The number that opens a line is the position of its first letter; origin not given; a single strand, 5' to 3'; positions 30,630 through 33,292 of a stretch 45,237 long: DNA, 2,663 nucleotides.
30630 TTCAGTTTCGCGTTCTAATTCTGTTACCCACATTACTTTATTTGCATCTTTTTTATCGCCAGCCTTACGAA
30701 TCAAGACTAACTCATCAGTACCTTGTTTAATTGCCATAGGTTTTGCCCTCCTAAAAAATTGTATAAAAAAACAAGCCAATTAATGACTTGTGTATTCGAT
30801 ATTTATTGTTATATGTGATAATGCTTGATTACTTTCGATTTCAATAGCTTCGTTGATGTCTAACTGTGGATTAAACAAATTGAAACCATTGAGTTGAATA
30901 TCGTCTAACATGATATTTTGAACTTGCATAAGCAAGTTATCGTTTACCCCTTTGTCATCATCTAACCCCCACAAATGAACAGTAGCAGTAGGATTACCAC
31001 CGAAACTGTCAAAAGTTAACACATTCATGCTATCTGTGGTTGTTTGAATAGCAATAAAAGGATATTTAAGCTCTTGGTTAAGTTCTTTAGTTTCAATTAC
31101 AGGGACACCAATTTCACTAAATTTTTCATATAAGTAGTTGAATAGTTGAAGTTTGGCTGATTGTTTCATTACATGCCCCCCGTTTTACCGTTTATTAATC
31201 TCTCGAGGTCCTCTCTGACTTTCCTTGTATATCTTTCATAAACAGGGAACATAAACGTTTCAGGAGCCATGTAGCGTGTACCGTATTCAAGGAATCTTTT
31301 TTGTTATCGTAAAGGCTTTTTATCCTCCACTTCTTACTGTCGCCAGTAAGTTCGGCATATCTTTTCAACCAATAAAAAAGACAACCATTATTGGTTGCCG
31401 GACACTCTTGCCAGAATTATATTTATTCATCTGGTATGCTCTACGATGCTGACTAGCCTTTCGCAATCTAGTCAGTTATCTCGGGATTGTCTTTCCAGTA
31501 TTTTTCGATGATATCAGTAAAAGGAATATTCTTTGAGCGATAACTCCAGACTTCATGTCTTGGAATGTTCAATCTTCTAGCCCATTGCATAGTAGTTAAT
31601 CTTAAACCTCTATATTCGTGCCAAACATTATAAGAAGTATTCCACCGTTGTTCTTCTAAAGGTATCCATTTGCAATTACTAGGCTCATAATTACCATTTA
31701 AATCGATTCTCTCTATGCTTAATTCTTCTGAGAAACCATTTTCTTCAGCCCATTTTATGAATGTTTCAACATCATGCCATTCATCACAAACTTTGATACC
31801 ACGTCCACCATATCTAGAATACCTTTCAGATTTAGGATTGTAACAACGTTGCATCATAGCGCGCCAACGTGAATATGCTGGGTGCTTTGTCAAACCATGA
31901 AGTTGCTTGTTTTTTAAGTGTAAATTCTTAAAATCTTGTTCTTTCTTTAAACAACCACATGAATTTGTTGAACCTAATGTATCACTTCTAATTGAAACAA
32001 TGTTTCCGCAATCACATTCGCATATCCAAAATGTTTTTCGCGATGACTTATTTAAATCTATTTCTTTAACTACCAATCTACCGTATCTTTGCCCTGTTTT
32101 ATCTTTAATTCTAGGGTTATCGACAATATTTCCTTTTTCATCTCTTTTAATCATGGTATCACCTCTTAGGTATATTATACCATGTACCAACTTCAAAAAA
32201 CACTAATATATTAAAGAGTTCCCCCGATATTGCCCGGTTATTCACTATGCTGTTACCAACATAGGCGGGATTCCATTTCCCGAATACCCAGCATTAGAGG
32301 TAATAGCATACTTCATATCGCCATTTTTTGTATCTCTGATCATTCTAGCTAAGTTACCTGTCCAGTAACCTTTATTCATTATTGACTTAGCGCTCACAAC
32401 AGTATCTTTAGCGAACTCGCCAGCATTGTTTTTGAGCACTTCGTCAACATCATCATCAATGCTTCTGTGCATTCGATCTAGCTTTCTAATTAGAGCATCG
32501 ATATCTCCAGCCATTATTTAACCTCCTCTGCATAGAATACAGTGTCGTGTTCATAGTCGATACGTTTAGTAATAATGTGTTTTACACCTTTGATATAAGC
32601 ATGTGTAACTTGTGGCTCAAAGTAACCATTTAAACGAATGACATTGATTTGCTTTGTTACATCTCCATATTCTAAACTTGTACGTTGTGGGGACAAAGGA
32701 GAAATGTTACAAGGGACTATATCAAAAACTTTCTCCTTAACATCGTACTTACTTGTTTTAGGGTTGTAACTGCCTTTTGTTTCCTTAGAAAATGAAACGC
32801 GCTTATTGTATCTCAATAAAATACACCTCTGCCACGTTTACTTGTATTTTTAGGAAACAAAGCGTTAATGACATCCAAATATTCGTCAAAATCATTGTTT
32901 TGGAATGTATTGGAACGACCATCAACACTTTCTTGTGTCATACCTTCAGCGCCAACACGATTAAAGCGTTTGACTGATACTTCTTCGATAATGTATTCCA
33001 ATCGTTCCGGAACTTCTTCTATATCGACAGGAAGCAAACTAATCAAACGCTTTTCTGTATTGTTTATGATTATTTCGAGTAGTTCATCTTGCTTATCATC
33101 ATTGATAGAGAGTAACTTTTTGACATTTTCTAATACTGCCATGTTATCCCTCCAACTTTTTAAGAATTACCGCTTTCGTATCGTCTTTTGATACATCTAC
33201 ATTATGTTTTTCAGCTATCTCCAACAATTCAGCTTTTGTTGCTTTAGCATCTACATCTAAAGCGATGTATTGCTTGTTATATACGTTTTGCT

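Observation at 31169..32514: HK97-gp10-like head-tail gene split by a 1-kb group I intron carrying its own promoter-driven endonuclease gene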

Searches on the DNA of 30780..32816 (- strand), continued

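Call 19: search_rna_families(sources=[L002, L003, L004, L005, L006], threshold=evalue, max_evalue=1, show_alignments=3)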
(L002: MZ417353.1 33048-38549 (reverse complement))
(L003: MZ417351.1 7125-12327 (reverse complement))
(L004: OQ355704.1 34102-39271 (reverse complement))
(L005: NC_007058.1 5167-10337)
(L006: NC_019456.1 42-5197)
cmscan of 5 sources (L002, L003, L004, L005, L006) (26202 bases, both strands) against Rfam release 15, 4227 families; matches with E-value up to 1: 1.
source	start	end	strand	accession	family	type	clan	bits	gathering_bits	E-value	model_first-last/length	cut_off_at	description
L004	1939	2009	+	RF03149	RAGATH-12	Gene; sRNA;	-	23.7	75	0.72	1-78/78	no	RAGATH-12 RNA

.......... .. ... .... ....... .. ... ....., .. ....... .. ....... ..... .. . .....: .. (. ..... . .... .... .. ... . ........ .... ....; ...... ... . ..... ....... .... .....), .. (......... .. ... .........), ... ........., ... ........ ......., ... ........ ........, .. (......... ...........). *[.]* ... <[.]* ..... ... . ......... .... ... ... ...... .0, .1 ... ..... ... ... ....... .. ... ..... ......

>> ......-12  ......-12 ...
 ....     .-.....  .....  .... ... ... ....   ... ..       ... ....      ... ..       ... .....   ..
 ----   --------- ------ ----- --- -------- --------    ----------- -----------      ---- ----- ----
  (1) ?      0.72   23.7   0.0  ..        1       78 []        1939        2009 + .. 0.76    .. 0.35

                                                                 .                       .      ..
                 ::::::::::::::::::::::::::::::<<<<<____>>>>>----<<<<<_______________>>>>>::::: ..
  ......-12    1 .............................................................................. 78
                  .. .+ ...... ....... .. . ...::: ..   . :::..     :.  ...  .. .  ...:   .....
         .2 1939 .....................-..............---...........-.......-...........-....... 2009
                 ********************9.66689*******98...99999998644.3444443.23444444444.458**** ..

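Call 57: search_rna_families(sources=[L050, L066, L079, L083, L006], threshold=evalue, max_evalue=10, show_alignments=0)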
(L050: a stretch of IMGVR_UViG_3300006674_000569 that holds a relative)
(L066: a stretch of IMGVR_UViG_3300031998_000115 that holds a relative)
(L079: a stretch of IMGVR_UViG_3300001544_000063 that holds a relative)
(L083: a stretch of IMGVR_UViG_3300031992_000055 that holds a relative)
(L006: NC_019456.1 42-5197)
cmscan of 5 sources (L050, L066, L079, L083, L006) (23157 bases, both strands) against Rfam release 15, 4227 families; matches with E-value up to 10: 8.
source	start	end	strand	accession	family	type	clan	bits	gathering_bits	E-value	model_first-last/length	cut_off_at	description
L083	4890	4944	-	RF04343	Plastid-psbA-2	Cis-reg;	CL00153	27.7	55.8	0.16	1-60/60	no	Plastid-psbA-2 3UTR RNA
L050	2191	2268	+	RF03081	DUF805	Cis-reg;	CL00115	23.9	51.1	1.9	1-68/68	no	DUF805 RNA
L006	3062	3138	+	RF00149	snoZ103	Gene; snRNA; snoRNA; CD-box;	-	23.8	44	1.4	1-100/100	no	Small nucleolar RNA Z103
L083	671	746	+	RF01413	miR-430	Gene; miRNA;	CL00096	22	47.3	6.4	1-70/70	no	miR-430 microRNA precursor family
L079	1598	1648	-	RF02162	XIST_A_REPEAT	Gene; sRNA;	-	17.9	33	4.8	1-37/37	no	XIST RNA A repeat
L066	2453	2497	+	RF00032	Histone3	Cis-reg;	-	17.5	34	2.4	1-46/46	no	Histone 3' UTR stem-loop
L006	103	127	+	RF01985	ZEB2_AS1_2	Gene; lncRNA;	-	16.6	70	8.3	1-61/61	no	ZEB2 antisense RNA 1 conserved region 2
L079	9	61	+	RF01145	sR14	Gene; snRNA; snoRNA; CD-box;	-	15.6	38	4.1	1-54/54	no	Small nucleolar RNA sR14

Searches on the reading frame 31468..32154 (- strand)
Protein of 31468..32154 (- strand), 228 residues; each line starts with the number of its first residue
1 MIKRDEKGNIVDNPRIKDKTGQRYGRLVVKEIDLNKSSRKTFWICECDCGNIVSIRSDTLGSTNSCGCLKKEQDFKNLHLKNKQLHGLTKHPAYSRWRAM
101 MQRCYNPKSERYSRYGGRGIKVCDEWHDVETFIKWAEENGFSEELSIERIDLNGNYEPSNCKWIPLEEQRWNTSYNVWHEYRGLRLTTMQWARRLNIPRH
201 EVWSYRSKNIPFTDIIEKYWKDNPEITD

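Call 4: search_protein_families(library=pfam, proteins=[window:31468-32154:-], max_evalue=1)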
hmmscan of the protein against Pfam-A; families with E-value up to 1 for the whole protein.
window:31468-32154:- (228 aa): 0 families

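Call 44: search_protein_families(library=phrogs, proteins=[window:31468-32154:-], max_evalue=0.001)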
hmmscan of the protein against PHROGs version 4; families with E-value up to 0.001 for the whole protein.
window:31468-32154:- (228 aa): 7 families
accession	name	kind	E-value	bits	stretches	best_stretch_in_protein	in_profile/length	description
phrog_374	-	DNA, RNA and nucleotide metabolism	8.9e-71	240.5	1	12-219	190-396/617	HNH endonuclease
phrog_3377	-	DNA, RNA and nucleotide metabolism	1.5e-44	153.2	1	83-218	4-139/196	HNH endonuclease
phrog_2081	-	DNA, RNA and nucleotide metabolism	4.3e-30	106.2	1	81-181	92-203/433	HNH endonuclease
phrog_8790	-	DNA, RNA and nucleotide metabolism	3.3e-29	103.5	1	73-181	5-111/241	restriction endonuclease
phrog_953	-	DNA, RNA and nucleotide metabolism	3.1e-21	77.2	1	86-167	217-299/420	HNH endonuclease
phrog_27240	-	unknown function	1.6e-05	26.3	1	36-83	23-70/132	-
phrog_22195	-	unknown function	0.00024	21.9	1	17-105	8-93/148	-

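Call 46: search_solved_structures(query=window:31468-32154:-, max_evalue=1)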
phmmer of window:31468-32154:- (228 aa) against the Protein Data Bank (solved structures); distinct sequences matched with E-value up to 1: 0.

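Call 47: search_protein_families(library=ncbifam, proteins=[window:31468-32154:-], max_evalue=1)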
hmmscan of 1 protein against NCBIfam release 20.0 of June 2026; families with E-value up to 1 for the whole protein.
window:31468-32154:- (228 aa): 1 family
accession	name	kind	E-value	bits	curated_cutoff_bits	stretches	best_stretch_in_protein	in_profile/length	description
TIGR04111.1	BcepMu_gp16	hypoth_equivalog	0.11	12.4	34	0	132-145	16-29/55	phage-associated protein, BcepMu gp16 family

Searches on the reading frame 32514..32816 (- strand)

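Call 4: search_protein_families(library=pfam, proteins=[window:32514-32816:-], max_evalue=1)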
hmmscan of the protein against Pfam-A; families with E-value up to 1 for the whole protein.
window:32514-32816:- (100 aa): 0 families

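Call 44: search_protein_families(library=phrogs, proteins=[window:32514-32816:-], max_evalue=0.001)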
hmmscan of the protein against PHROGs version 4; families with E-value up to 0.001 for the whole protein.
window:32514-32816:- (100 aa): 1 family
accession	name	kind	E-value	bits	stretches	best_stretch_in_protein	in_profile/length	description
phrog_348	-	head and packaging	7.5e-30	104.5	1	1-100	1-100/101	minor head protein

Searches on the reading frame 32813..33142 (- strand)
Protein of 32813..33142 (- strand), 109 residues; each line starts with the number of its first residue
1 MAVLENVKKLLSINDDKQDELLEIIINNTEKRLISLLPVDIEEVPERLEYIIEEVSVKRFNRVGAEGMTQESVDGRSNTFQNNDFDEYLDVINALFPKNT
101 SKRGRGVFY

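Call 4: search_protein_families(library=pfam, proteins=[window:32813-33142:-], max_evalue=1)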
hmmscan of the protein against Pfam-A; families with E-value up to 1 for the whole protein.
window:32813-33142:- (109 aa): 4 families
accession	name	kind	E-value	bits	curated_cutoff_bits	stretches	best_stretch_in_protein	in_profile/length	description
PF05135.19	Phage_connect_1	-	2e-22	79.9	21.2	1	1-94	1-99/101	Phage gp6-like head-tail connector protein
PF25100.1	DUF7809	-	0.017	15.8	27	0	59-102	63-106/160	Domain of unknown function (DUF7809)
PF09015.16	NgoMIV_restric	-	0.2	11.2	23.2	1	2-41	234-273/275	NgoMIV restriction enzyme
PF12213.14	Dpoe2NT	-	0.93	10.4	24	0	7-32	29-54/73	DNA polymerases epsilon N terminal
